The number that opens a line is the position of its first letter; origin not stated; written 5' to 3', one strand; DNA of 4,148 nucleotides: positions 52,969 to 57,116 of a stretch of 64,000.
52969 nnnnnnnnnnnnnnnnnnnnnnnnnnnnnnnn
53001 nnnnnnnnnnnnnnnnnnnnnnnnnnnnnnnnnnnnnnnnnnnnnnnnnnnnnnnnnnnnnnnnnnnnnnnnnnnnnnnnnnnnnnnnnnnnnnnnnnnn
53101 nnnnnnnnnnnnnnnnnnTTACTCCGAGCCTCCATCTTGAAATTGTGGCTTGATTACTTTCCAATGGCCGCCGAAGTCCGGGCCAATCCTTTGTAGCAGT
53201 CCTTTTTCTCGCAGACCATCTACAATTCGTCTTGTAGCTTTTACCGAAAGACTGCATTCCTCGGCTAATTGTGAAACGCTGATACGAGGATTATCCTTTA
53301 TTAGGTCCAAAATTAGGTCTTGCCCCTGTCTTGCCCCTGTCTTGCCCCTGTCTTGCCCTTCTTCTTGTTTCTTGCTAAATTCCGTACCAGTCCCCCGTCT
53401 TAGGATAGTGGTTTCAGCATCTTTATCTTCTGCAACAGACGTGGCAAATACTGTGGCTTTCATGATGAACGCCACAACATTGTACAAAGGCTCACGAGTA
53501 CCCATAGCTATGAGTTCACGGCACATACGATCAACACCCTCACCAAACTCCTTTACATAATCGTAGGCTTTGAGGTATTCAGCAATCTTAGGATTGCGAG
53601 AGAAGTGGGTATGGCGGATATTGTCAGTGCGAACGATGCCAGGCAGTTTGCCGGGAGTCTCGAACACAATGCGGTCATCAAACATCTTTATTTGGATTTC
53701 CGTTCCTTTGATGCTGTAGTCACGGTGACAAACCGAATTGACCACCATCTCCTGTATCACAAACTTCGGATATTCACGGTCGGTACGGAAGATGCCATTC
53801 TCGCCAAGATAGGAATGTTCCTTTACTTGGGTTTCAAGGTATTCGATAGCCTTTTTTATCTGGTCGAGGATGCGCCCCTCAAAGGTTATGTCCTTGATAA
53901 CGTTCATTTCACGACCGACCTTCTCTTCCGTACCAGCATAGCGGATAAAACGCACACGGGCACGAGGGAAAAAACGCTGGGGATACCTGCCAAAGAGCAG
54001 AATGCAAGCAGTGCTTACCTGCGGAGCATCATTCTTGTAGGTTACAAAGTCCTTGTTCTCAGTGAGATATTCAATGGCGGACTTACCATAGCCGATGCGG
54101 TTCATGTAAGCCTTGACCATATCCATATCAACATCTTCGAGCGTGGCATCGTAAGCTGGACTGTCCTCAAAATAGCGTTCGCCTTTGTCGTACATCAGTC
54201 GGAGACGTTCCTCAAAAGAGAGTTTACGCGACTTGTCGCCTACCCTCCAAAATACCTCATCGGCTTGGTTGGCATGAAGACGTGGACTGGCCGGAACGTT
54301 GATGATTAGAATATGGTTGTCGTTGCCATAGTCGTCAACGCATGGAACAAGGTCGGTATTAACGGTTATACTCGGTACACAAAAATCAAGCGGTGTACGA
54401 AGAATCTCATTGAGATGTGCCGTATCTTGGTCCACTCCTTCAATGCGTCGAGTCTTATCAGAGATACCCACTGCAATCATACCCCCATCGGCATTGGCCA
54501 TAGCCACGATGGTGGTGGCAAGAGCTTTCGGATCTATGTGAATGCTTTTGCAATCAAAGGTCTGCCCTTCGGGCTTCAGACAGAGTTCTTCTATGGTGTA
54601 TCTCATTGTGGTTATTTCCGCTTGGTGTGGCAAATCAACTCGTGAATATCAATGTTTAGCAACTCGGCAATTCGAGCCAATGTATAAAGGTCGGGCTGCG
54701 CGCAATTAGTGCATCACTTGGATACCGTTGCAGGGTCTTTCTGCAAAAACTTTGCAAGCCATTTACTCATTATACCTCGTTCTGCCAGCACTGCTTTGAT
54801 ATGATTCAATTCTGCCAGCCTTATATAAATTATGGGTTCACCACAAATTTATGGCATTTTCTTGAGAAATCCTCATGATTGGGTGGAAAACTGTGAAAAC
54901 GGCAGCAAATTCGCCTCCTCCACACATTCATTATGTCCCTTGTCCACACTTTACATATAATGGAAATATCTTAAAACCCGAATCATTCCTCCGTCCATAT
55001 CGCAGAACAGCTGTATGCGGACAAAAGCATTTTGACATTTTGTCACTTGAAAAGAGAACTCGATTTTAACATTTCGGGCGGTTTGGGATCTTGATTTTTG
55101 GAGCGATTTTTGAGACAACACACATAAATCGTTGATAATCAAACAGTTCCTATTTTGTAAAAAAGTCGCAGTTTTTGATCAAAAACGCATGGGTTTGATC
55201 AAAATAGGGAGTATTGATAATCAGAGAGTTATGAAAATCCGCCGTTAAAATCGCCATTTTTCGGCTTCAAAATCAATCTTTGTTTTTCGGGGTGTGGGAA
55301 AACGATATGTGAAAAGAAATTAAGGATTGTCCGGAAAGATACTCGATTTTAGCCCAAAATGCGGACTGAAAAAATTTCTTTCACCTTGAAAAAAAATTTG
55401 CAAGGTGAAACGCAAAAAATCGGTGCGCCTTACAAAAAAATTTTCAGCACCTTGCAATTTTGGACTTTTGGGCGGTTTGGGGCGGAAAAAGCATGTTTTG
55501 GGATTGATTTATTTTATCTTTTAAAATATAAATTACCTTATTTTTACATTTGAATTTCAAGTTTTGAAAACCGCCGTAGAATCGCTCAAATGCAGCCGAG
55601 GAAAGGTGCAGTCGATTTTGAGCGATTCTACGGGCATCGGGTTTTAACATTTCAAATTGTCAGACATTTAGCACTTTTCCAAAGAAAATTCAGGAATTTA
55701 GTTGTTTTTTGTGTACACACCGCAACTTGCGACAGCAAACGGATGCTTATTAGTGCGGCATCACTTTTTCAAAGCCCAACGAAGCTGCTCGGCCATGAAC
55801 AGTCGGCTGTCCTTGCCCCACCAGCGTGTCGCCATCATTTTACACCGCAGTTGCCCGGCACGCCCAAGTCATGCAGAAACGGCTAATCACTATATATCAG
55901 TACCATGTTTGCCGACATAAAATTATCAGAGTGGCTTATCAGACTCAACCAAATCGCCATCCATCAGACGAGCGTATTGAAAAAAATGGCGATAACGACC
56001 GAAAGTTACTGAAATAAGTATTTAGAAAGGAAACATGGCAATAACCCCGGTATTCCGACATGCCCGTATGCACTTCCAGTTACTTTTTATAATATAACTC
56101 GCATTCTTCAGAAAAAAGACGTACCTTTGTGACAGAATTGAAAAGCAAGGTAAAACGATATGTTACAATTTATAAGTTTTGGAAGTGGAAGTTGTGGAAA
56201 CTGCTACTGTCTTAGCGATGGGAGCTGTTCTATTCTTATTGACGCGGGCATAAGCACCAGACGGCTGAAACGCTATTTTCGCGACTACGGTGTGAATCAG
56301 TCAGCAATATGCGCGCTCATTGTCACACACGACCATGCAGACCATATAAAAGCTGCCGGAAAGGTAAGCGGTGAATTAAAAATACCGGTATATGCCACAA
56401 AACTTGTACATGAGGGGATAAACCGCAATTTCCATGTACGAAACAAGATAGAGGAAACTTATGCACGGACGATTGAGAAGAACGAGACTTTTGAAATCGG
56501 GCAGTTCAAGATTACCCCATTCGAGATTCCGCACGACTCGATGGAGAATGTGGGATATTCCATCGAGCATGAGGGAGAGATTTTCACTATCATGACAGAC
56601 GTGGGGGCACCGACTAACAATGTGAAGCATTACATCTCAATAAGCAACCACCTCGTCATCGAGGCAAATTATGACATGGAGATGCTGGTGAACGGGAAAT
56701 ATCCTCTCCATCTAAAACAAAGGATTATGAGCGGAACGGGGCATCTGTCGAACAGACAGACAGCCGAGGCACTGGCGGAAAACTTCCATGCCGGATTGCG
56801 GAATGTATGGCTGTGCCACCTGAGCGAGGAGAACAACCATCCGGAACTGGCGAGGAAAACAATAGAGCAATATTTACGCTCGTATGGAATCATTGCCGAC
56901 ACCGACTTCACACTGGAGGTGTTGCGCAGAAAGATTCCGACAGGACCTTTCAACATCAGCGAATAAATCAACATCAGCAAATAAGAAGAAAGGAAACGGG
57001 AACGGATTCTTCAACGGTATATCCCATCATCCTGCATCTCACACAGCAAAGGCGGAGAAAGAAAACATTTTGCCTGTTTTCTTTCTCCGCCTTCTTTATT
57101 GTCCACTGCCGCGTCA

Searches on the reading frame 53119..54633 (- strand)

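Call 6: search_protein_families(library=pfam, proteins=[window:53119-54633:-])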
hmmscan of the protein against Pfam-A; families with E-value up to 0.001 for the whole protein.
window:53119-54633:- (504 aa): 5 families
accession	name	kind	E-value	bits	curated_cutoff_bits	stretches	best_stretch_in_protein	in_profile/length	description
PF04326.19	SLFN_AlbA_2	-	2.5e-19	70.4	25.3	1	22-138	1-117/118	Schlafen, AlbA_2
PF13749.12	HATPase_c_4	-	5.5e-17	62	26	1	310-385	1-79/89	Putative ATP-dependent DNA helicase recG C-terminal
PF13412.12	HTH_24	-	4.8e-08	32.9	21.9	1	441-480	8-47/48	Winged helix-turn-helix DNA-binding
PF01047.28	MarR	-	2e-05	24.8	24.6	1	440-482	7-49/59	MarR family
PF12802.13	MarR_2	-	2.3e-05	24.9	27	1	441-483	10-53/61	MarR family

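Call 99: search_protein_families(library=padloc, proteins=[window:53119-54633:-])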
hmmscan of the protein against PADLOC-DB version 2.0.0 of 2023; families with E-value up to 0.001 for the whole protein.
window:53119-54633:- (504 aa): 3 families
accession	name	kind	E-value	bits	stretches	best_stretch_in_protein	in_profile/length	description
PDLC02394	pAgo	-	3.2e-37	125.8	1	41-419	60-456/1121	-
PDLC02402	Aga_SIR2-PNTD1-PNTD2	-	4.9e-15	52.7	1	185-331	350-484/876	Class I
PDLC02418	Aga_SIR2-Kinase-PNTD1-PNTD2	-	4.9e-09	32.9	1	187-333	210-364/756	Class I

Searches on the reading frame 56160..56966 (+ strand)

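Call 6: search_protein_families(library=pfam, proteins=[window:56160-56966:+])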
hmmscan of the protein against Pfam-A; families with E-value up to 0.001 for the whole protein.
window:56160-56966:+ (268 aa): 3 families
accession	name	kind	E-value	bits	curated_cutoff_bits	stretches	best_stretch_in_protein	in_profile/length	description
PF12706.13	Lactamase_B_2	-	4.8e-21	75.7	27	1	25-207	3-189/200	Beta-lactamase superfamily domain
PF00753.33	Lactamase_B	-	7.6e-11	42.8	22.7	1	13-153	6-155/196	Metallo-beta-lactamase superfamily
PF13483.12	Lactamase_B_3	-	0.00021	21.8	24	1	14-142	8-105/160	Beta-lactamase superfamily domain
